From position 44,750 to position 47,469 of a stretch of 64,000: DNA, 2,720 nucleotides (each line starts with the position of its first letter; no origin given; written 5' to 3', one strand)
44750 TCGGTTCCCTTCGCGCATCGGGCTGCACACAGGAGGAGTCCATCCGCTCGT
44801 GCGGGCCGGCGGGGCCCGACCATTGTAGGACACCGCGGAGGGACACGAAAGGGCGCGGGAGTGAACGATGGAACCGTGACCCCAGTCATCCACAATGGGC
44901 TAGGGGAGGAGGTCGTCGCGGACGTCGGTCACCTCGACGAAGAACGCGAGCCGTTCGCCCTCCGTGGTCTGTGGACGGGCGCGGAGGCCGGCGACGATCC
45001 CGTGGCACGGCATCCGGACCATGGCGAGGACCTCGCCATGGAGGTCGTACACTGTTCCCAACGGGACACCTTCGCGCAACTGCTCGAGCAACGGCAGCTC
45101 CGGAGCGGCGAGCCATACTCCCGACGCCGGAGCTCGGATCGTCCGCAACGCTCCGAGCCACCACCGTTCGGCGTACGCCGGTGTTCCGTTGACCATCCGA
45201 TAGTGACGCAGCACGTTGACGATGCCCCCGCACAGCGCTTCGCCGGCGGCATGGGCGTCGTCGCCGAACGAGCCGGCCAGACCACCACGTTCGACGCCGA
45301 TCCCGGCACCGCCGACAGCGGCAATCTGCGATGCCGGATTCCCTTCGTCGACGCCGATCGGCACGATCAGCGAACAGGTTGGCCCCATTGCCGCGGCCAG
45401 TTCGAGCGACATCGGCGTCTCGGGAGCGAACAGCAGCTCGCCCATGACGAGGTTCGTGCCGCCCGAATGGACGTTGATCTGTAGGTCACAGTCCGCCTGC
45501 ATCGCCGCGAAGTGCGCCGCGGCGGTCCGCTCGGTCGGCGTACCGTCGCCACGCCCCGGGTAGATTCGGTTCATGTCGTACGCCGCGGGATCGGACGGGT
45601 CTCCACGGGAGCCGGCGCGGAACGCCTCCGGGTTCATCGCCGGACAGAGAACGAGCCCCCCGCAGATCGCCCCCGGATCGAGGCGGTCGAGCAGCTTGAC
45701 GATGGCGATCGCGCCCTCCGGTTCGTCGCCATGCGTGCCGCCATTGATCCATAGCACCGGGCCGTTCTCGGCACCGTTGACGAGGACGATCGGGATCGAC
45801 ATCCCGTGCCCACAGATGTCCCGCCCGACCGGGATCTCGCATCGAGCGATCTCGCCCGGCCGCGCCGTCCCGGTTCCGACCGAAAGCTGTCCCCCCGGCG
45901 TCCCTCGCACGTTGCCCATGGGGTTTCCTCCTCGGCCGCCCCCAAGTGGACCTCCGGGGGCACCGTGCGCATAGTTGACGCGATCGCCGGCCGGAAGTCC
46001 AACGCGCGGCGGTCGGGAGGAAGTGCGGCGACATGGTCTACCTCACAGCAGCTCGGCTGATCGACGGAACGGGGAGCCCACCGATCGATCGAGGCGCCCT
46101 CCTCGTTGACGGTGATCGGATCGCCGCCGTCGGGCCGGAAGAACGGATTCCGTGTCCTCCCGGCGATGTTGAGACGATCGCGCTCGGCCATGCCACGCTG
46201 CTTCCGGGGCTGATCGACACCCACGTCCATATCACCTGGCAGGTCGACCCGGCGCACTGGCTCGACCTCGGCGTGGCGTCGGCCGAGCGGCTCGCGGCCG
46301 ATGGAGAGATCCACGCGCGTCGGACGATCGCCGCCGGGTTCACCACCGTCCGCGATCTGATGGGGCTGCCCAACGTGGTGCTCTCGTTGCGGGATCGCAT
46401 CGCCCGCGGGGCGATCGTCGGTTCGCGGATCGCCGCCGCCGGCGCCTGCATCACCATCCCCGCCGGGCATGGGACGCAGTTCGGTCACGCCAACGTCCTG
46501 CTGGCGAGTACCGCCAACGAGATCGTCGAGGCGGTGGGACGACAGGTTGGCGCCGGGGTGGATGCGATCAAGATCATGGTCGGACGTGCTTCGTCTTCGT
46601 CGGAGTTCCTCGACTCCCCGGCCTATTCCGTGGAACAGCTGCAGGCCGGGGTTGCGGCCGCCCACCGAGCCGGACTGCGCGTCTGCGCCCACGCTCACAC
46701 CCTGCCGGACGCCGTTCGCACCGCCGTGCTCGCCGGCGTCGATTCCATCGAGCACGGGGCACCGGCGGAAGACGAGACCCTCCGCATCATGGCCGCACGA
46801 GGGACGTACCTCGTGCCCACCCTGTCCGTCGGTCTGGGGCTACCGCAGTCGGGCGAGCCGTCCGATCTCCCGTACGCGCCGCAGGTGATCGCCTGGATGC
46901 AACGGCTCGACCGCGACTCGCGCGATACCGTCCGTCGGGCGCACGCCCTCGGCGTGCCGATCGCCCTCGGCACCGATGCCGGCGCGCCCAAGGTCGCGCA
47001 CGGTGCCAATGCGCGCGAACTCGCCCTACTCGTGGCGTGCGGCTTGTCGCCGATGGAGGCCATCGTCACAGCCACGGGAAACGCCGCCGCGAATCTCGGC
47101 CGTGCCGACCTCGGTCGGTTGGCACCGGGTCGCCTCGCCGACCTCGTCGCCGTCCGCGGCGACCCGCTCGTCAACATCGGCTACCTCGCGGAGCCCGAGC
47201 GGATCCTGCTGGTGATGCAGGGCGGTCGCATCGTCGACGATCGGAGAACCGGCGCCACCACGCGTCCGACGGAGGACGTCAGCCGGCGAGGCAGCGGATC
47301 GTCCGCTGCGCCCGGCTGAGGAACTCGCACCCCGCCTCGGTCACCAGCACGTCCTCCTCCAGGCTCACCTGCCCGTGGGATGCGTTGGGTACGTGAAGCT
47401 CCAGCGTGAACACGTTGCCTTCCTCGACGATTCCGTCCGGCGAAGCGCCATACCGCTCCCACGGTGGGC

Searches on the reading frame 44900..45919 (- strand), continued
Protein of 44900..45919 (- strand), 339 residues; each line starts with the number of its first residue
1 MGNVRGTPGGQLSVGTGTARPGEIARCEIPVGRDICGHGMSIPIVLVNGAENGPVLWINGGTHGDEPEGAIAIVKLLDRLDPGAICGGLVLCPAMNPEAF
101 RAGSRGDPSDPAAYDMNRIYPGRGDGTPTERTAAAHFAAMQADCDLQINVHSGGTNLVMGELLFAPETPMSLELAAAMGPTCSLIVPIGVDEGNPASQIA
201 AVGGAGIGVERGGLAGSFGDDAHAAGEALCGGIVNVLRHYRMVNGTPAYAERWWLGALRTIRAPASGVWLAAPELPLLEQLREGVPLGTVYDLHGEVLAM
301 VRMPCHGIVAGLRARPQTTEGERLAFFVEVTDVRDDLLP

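Call 44: find_encoding_contigs(protein=P0130, flank=7000, max_places=1)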
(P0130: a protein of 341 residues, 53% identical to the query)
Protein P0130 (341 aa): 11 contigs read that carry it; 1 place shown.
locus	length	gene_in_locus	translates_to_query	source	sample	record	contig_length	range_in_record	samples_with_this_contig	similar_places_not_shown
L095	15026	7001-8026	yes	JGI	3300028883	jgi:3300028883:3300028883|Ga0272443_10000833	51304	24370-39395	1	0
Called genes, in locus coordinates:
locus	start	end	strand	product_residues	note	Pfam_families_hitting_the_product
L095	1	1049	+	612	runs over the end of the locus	PF00496:SBP_bac_5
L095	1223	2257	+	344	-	PF19300:BPD_transp_1_N (weak), PF00528:BPD_transp_1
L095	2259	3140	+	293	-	PF12911:OppC_N, PF00528:BPD_transp_1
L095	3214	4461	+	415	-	PF01979:Amidohydro_1, PF07969:Amidohydro_3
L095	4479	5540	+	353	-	PF26233:NicX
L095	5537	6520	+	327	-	PF04015:DUF362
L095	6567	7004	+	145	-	PF00903:Glyoxalase (weak), PF13669:Glyoxalase_4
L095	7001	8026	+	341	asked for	PF24827:AstE_AspA_cat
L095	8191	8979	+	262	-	PF09339:HTH_IclR, PF01614:IclR_C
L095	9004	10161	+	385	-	PF01041:DegT_DnrJ_EryC1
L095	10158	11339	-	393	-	PF07690:MFS_1, PF12832:MFS_1_like (faint), PF07690:MFS_1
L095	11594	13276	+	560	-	PF00246:Peptidase_M14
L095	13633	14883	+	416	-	PF01676:Metalloenzyme, PF10143:PhosphMutase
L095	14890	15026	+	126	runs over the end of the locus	PF07085:DRTGG (weak)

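Call 45: find_encoding_contigs(protein=P0134, flank=7000, max_places=1)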
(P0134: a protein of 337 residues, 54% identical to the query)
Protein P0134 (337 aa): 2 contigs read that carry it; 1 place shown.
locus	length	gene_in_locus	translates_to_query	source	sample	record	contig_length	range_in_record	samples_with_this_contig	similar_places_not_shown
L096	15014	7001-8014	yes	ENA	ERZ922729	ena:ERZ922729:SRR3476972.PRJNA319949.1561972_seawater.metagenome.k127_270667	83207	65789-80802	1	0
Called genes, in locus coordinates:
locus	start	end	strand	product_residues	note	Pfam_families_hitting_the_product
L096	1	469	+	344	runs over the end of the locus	PF19300:BPD_transp_1_N, PF00528:BPD_transp_1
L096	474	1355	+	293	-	PF12911:OppC_N (weak), PF00528:BPD_transp_1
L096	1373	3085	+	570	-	PF00246:Peptidase_M14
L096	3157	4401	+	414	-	PF01979:Amidohydro_1, PF07969:Amidohydro_3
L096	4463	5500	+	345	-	PF26233:NicX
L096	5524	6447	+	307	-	PF04015:DUF362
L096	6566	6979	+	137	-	PF00903:Glyoxalase (faint), PF13669:Glyoxalase_4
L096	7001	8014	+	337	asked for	PF24827:AstE_AspA_cat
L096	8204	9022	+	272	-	PF09339:HTH_IclR, PF01614:IclR_C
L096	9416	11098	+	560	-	PF00246:Peptidase_M14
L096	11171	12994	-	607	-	PF05960:DUF885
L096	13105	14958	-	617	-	PF05960:DUF885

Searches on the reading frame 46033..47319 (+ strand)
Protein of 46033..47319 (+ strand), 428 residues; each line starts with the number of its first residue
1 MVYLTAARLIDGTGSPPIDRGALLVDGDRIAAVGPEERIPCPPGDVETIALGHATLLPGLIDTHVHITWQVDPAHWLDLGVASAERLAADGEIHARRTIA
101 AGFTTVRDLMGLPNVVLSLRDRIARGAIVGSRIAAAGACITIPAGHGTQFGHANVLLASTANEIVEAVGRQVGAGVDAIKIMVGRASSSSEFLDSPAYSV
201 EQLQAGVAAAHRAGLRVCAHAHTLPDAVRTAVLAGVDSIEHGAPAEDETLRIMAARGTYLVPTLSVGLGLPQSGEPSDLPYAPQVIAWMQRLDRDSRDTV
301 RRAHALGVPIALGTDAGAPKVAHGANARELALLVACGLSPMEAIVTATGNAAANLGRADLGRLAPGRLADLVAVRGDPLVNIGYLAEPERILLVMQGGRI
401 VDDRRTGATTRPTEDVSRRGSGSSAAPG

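Call 4: search_protein_families(library=pfam, proteins=[window:46033-47319:+], max_evalue=0.01)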
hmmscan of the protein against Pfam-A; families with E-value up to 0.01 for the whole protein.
window:46033-47319:+ (428 aa): 3 families
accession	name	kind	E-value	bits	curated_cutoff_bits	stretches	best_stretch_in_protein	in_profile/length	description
PF01979.26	Amidohydro_1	-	2.8e-41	142.3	25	1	55-401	1-345/345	Amidohydrolase family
PF07969.17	Amidohydro_3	-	1e-11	45.4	29.7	1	170-379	224-449/472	Amidohydrolase family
PF22039.1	HUTI_composite_bact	-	1.8e-05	24.7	25.5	1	21-38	1-18/26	Imidazolonepropionase-like composite domain, bacteria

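Call 5: search_protein_families(library=ncbifam, proteins=[window:46033-47319:+], max_evalue=0.01)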
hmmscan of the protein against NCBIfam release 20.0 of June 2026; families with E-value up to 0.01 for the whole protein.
window:46033-47319:+ (428 aa): 26 families (the best 25 are shown)
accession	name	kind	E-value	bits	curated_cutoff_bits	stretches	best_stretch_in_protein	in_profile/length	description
NF051886.1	XaaProDiPepCaul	equivalog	3.7e-78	263.3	500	1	3-401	1-397/398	Xaa-Pro dipeptidase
TIGR01224.1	hutI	equivalog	1e-19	70.7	298.15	2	187-399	183-376/377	imidazolonepropionase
NF006055.0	PRK08203.1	equivalog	5.3e-11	41.7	532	2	301-384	310-400/455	8-oxoguanine deaminase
NF011989.0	PRK15446.2-5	equivalog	1.6e-09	37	565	1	2-117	4-108/385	alpha-D-ribose 1-methylphosphonate 5-triphosphate diphosphatase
NF006679.0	PRK09228.1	subfamily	2e-09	36.7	351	2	19-67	30-79/433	guanine deaminase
NF006689.0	PRK09237.1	equivalog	3.6e-09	35.7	371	2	23-76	25-75/383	amidohydrolase/deacetylase family metallohydrolase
NF004801.0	PRK06151.1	subfamily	7.9e-09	34.9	416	1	301-402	324-428/491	chlorohydrolase family protein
NF004636.0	PRK05985.1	subfamily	9.4e-09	34.6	408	1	21-77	18-71/398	amidohydrolase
NF006056.0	PRK08204.1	subfamily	1.2e-08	34.2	391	1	18-70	22-69/449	hypothetical protein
NF005557.0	PRK07228.1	equivalog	3.9e-07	29.1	522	1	16-68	17-66/445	5'-deoxyadenosine deaminase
TIGR03178.1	allantoinase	equivalog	1.6e-06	27.2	357.85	1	21-92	18-82/441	allantoinase AllB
NF011984.0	PRK15446.1-5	equivalog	1.7e-06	27.1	260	0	19-112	18-101/379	alpha-D-ribose 1-methylphosphonate 5-triphosphate diphosphatase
NF006549.0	PRK09045.1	equivalog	1.8e-06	26.9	540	0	21-67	30-76/444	TRZ/ATZ family hydrolase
TIGR01178.1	ade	equivalog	1.8e-06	26.7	472.5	1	21-67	20-59/552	adenine deaminase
NF011990.0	PRK15446.2-6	subfamily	9.2e-06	24.6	233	1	18-65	17-64/390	alpha-D-ribose 1-methylphosphonate 5-triphosphate diphosphatase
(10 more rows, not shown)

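Call 19: search_solved_structures(query=window:46033-47319:+, max_evalue=0.0001)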
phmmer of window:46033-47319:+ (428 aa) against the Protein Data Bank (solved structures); distinct sequences matched with E-value up to 0.0001: 24.
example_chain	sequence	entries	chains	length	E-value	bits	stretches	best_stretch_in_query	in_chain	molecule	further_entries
9kov_A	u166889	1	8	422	7.8e-53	183.1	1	24-401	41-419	trum-mut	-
9l2t_G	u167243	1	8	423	2.1e-48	168.5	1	7-389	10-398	Amide hydrolase LlADH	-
2qs8_A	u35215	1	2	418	3.9e-48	167.6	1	4-389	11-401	Xaa-Pro Dipeptidase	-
9l6p_A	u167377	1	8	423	6.8e-48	166.8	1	7-389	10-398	LlADH-WT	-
9l2o_B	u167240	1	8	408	1.2e-45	159.5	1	48-387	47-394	Imidazolonepropionase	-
3mtw_A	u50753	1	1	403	1.4e-45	159.2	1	4-401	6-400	L-Arginine carboxypeptidase Cc2672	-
8yag_A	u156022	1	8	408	3.3e-45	158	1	48-387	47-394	Imidazolonepropionase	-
8yak_A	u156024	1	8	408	2.1e-44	155.3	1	48-387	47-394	Imidazolonepropionase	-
8ihq_A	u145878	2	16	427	8.8e-44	153.3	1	8-387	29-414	Amidohydrolase family protein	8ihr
9l36_A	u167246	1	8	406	1.5e-43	152.5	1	8-387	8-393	Amidohydrolase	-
8j85_A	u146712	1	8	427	3.5e-43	151.3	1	8-387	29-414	Amidohydrolase family protein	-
8ihs_A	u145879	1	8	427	3.8e-43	151.2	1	8-387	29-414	Amidohydrolase family protein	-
3be7_A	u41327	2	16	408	2e-41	145.5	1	21-400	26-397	Zn-dependent arginine carboxypeptidase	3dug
2p9b_A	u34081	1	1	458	8.2e-38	133.6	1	10-392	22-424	Possible prolidase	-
3mkv_A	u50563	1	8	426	1.8e-31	112.7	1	40-402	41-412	PUTATIVE AMIDOHYDROLASE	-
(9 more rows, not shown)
